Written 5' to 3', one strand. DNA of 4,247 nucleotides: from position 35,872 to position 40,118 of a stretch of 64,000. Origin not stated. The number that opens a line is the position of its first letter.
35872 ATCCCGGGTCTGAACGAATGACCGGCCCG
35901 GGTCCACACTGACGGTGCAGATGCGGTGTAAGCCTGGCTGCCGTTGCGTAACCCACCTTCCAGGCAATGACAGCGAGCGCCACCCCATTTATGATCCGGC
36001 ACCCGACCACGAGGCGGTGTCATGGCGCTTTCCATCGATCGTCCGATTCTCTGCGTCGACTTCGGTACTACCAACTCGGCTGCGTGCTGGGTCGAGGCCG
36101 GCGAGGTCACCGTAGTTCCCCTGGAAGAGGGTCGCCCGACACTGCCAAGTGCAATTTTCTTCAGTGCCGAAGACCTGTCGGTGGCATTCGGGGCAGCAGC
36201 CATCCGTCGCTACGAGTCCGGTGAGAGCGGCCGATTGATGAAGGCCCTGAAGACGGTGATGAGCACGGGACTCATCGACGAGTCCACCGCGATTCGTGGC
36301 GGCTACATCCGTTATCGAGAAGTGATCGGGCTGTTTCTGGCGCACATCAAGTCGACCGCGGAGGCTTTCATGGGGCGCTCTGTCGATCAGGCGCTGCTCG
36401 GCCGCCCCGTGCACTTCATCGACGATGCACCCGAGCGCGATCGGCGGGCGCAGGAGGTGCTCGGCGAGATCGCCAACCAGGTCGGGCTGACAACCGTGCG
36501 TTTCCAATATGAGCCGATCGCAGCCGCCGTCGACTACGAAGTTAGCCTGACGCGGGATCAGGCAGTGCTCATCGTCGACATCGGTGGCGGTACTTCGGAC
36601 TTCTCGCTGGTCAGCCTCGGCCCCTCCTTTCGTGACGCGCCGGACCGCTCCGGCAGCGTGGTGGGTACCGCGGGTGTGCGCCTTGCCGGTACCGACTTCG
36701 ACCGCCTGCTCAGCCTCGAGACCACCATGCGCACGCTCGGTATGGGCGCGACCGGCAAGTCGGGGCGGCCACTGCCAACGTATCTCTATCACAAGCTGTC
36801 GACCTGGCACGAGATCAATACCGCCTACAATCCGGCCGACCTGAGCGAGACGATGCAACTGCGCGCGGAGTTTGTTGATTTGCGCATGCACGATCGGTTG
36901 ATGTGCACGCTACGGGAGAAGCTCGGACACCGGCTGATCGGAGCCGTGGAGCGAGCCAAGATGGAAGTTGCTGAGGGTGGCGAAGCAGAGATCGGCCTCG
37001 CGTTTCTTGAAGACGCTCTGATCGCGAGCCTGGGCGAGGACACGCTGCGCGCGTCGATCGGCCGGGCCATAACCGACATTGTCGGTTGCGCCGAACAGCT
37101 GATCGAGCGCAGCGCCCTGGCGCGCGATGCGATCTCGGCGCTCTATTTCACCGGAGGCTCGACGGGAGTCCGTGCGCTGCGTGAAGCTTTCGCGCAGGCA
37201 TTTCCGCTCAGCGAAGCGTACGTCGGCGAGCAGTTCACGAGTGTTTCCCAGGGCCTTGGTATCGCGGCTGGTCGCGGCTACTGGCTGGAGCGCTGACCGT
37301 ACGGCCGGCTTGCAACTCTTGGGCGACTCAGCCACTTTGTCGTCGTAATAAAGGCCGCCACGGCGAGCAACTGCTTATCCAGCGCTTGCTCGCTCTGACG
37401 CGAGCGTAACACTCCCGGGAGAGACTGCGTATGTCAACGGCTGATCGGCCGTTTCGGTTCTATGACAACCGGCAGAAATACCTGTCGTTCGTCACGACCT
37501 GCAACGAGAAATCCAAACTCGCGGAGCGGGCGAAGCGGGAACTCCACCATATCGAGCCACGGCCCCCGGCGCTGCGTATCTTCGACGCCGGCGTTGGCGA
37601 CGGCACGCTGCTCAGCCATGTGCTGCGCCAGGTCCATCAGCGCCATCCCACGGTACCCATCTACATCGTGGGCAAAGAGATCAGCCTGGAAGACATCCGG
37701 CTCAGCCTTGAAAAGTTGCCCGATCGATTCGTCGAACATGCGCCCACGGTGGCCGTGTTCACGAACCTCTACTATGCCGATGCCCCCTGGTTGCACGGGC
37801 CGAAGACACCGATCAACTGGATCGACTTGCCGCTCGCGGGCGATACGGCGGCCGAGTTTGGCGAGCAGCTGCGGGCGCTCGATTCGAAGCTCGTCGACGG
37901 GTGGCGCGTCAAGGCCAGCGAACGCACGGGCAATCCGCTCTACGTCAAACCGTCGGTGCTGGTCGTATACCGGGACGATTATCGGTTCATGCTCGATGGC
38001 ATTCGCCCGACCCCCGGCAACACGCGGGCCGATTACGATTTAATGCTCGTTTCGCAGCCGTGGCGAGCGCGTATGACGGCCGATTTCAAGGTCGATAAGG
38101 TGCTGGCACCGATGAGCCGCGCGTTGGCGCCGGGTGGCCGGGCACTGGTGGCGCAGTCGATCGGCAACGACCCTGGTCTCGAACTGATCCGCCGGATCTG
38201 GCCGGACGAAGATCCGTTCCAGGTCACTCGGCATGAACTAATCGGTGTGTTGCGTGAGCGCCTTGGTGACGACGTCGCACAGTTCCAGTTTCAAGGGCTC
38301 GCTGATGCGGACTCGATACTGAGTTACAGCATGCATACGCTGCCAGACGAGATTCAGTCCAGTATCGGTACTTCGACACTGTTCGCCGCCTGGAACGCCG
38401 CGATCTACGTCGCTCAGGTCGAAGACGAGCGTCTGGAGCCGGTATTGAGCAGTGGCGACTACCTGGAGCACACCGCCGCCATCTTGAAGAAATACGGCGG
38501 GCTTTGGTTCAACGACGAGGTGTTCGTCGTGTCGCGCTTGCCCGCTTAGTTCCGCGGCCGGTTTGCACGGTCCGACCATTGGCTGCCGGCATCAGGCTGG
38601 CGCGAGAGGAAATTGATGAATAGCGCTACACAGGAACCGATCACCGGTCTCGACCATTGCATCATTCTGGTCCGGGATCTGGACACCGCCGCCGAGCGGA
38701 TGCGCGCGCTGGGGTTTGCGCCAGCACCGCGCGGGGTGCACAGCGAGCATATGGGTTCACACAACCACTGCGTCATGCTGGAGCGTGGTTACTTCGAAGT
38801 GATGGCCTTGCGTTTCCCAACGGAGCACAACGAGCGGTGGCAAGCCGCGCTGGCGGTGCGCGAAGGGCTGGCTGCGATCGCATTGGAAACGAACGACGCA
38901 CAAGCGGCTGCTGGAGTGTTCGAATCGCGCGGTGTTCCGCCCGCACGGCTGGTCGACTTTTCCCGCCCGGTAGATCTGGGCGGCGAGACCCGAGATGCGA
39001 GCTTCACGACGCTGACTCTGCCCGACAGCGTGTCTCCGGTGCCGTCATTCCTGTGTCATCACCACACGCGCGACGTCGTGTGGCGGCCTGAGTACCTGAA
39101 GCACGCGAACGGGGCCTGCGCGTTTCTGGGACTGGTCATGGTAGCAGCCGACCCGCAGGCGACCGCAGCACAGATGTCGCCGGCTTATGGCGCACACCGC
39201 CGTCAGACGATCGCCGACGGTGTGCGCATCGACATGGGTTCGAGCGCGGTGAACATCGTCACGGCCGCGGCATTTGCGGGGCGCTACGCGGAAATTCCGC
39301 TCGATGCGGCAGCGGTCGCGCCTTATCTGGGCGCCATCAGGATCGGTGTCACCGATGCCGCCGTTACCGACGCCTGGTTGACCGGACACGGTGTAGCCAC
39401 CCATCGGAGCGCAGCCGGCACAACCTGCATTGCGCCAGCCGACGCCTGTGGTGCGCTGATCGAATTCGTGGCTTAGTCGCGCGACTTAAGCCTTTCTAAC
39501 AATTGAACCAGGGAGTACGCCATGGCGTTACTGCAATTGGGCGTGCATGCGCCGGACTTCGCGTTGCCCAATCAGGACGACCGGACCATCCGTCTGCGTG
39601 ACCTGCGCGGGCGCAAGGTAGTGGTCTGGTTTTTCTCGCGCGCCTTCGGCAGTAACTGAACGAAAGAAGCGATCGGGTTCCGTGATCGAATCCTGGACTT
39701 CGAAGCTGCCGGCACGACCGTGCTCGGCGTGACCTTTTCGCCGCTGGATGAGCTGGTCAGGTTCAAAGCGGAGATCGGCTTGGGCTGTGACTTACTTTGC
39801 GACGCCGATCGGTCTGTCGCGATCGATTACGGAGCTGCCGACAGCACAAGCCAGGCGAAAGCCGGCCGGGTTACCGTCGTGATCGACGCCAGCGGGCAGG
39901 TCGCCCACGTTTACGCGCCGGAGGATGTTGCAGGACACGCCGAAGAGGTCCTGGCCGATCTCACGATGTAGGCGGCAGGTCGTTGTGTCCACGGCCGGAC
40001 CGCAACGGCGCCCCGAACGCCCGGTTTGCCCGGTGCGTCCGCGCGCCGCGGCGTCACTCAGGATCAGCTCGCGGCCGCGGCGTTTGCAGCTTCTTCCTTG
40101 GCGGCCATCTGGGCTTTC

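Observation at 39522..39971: Bcp peroxiredoxin with an in-frame UGA at the peroxidatic-cysteine position: candidate selenocysteine enzyme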

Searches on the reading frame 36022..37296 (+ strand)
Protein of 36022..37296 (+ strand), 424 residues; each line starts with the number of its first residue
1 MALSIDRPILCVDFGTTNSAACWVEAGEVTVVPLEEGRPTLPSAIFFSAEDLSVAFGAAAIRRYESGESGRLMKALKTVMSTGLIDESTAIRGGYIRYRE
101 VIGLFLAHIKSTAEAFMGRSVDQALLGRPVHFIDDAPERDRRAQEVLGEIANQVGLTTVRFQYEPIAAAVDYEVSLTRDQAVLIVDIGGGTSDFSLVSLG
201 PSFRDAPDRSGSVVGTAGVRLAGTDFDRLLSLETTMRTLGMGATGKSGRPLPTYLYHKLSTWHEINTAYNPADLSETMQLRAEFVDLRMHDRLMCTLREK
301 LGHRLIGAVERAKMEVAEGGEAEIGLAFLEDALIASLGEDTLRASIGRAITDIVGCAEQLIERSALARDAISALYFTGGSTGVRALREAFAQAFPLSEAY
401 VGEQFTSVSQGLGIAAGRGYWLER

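Call 13: list_cluster_members(proteins=[window:36022-37296:+, window:37431-38549:+, window:9362-10765:+, window:24493-26166:+, window:26205-28745:+, window:22159-24372:-, window:51771-53399:+, window:53474-54646:-, window:55019-56347:-, window:47845-49248:-])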
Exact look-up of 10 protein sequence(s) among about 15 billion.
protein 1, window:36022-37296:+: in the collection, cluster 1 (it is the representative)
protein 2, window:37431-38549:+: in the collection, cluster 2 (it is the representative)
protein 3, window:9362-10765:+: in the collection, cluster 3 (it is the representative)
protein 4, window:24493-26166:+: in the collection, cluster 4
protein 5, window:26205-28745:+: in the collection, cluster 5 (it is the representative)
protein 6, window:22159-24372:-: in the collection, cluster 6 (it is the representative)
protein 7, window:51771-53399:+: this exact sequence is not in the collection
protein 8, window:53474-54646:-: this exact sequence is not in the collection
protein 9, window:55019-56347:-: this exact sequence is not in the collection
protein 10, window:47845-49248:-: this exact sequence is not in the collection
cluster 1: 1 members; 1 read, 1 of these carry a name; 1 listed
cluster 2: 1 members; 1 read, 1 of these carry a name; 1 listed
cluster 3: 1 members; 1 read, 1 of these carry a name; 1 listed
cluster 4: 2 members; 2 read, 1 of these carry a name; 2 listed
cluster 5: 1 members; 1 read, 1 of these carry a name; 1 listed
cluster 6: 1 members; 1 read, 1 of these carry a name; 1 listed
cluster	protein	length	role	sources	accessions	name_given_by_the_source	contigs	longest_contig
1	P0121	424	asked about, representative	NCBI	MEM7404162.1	MAG: Hsp70 family protein [Pseudomonadota bacterium]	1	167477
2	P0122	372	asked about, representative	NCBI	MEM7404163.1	MAG: hypothetical protein AAF458_02675 [Pseudomonadota bacterium]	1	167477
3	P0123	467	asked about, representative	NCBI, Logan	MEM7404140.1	MAG: amidase [Pseudomonadota bacterium]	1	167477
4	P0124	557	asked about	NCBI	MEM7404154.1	MAG: acyl-CoA dehydrogenase family protein [Pseudomonadota bacterium]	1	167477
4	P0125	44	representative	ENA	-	-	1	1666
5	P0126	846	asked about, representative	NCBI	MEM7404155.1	MAG: MMPL family transporter [Pseudomonadota bacterium]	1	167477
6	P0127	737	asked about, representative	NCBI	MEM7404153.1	MAG: bifunctional 23S rRNA (guanine(2069)-N(7))-methyltransferase RlmK/23S rRNA ...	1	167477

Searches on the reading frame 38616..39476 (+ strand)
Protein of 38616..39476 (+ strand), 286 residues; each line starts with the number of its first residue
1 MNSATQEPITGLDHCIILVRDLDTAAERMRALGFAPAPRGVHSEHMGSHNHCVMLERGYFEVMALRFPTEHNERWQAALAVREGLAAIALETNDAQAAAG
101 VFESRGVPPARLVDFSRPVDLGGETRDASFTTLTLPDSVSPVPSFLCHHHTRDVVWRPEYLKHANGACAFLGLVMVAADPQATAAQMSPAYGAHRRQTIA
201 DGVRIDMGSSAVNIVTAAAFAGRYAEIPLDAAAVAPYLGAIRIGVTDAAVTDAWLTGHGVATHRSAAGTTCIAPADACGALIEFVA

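Call 17: list_cluster_members(proteins=[window:38616-39476:+, window:38613-39476:+, window:40064-41305:-, window:40064-41416:-, window:41470-43803:+, window:39522-39659:+, window:39720-39971:+, window:43817-46213:+, window:34814-35551:-, window:33960-34652:-])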
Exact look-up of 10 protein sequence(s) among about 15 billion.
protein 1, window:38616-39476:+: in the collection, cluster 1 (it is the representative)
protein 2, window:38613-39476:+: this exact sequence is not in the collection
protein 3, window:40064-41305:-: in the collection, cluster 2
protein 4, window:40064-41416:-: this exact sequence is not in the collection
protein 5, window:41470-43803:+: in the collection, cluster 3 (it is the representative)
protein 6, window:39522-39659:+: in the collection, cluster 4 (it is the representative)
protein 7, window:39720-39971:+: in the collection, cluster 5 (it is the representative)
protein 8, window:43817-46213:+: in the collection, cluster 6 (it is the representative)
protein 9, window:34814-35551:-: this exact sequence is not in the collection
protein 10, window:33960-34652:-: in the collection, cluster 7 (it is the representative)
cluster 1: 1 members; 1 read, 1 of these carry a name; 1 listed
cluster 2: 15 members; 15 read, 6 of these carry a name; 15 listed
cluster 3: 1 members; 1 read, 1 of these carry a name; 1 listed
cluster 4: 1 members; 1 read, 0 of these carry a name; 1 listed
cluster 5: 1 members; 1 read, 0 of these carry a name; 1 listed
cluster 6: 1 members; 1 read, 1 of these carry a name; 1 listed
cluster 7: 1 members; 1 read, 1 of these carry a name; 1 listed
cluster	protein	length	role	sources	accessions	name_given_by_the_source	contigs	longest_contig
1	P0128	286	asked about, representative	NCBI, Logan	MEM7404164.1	MAG: VOC family protein [Pseudomonadota bacterium]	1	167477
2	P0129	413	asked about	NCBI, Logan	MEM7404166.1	MAG: LLM class flavin-dependent oxidoreductase [Pseudomonadota bacterium]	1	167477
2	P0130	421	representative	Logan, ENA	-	-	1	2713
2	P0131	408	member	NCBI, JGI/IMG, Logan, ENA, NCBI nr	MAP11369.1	MAG: LuxA [Gammaproteobacteria bacterium] | LuxA [Gammaproteobacteria bacterium]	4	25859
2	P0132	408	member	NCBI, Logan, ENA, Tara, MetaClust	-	strand:+ start:14679 stop:15905 length:1227 start_codon:yes stop_codon:yes ... | TARA_124_MIX_0.45-0.8_scaffold244641_1_gene302243 COG2141 ""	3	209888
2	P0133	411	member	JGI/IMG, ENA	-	alkanesulfonate monooxygenase SsuD/methylene tetrahydromethanopterin reductase-like ...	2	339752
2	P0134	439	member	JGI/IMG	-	alkanesulfonate monooxygenase SsuD/methylene tetrahydromethanopterin reductase-like ...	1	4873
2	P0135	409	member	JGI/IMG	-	alkanesulfonate monooxygenase SsuD/methylene tetrahydromethanopterin reductase-like ...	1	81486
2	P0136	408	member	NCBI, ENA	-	-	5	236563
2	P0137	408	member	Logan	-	-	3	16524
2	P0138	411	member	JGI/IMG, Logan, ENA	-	-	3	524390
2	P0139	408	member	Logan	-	-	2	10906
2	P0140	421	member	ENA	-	-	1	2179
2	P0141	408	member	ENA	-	-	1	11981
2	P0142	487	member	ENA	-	-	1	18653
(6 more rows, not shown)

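Call 18: find_encoding_contigs(protein=P0128, flank=3000, max_places=4)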
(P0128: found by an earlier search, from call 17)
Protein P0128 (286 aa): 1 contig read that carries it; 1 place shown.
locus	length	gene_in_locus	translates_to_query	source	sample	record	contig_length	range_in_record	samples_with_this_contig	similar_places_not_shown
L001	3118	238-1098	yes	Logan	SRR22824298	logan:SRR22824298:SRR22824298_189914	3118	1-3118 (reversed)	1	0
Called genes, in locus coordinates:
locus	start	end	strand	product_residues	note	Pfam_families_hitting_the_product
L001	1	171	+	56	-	?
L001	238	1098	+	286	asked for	PF13468:Glyoxalase_3, PF13669:Glyoxalase_4 (weak)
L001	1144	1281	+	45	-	PF00578:AhpC-TSA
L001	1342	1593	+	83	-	PF00578:AhpC-TSA (weak)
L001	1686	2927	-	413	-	PF00296:Bac_luciferase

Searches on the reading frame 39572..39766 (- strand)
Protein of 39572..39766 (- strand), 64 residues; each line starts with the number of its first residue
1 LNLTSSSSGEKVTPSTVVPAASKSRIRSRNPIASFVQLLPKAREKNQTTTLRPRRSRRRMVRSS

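Call 21: list_cluster_members(proteins=[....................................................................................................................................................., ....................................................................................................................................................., window:39572-39766:-, window:39792-39992:-, window:39748-39882:+, window:39911-40057:-, window:39925-40272:+])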
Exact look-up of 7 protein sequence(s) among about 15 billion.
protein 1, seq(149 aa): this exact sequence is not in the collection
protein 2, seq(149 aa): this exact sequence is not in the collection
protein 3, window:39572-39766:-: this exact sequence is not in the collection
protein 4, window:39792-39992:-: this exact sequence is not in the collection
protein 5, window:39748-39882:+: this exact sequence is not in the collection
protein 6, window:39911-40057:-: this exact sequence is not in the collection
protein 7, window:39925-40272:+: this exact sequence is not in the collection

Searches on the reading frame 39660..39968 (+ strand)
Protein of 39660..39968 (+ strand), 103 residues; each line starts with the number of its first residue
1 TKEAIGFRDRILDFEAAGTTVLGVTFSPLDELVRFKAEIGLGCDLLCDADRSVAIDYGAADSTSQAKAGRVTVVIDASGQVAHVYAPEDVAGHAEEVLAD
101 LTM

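Call 23: search_protein_representatives(protein=window:39660-39968:+)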
Query: 103 residues. Proteins with E-value up to 0.001 (for the whole library): 657; up to 1e-10: 14; up to 1e-30: 0. The best 150 are listed.
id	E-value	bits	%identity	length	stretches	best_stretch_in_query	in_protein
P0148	1.4e-21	92.9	50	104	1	3-102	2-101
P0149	7.1e-19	84.3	48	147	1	1-101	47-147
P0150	2.5e-18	82.5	55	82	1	21-100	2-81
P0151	4.7e-14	68.8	47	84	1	21-101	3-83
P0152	5.4e-14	68.6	46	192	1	2-102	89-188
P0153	1.5e-13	67.2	44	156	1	3-101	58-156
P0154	2.0e-12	63.6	47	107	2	22-66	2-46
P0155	6.0e-12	62.1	34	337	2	5-96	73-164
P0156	7.1e-12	61.8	49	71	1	33-101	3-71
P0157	2.1e-11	60.3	41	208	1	2-101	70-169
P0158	2.6e-11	60.0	39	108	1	3-101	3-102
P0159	4.4e-11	59.3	38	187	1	1-99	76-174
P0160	5.5e-11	59.0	37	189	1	1-99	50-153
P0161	8.1e-11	58.4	39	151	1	1-101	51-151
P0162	1.5e-10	57.6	38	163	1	1-101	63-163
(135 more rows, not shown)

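Call 27: find_encoding_contigs(protein=P0149, flank=3000, max_places=4)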
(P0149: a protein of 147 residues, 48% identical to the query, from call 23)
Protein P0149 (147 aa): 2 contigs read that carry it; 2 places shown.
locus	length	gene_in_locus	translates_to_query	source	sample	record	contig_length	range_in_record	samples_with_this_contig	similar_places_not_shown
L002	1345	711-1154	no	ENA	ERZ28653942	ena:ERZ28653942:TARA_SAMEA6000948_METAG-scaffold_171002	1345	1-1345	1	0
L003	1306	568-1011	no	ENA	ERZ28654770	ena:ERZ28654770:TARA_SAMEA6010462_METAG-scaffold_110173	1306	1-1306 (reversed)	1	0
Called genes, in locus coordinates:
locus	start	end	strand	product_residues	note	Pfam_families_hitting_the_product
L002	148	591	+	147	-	PF08534:Redoxin, PF00578:AhpC-TSA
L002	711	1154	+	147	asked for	PF08534:Redoxin, PF00578:AhpC-TSA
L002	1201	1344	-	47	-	?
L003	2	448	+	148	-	?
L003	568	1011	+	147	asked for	PF08534:Redoxin, PF00578:AhpC-TSA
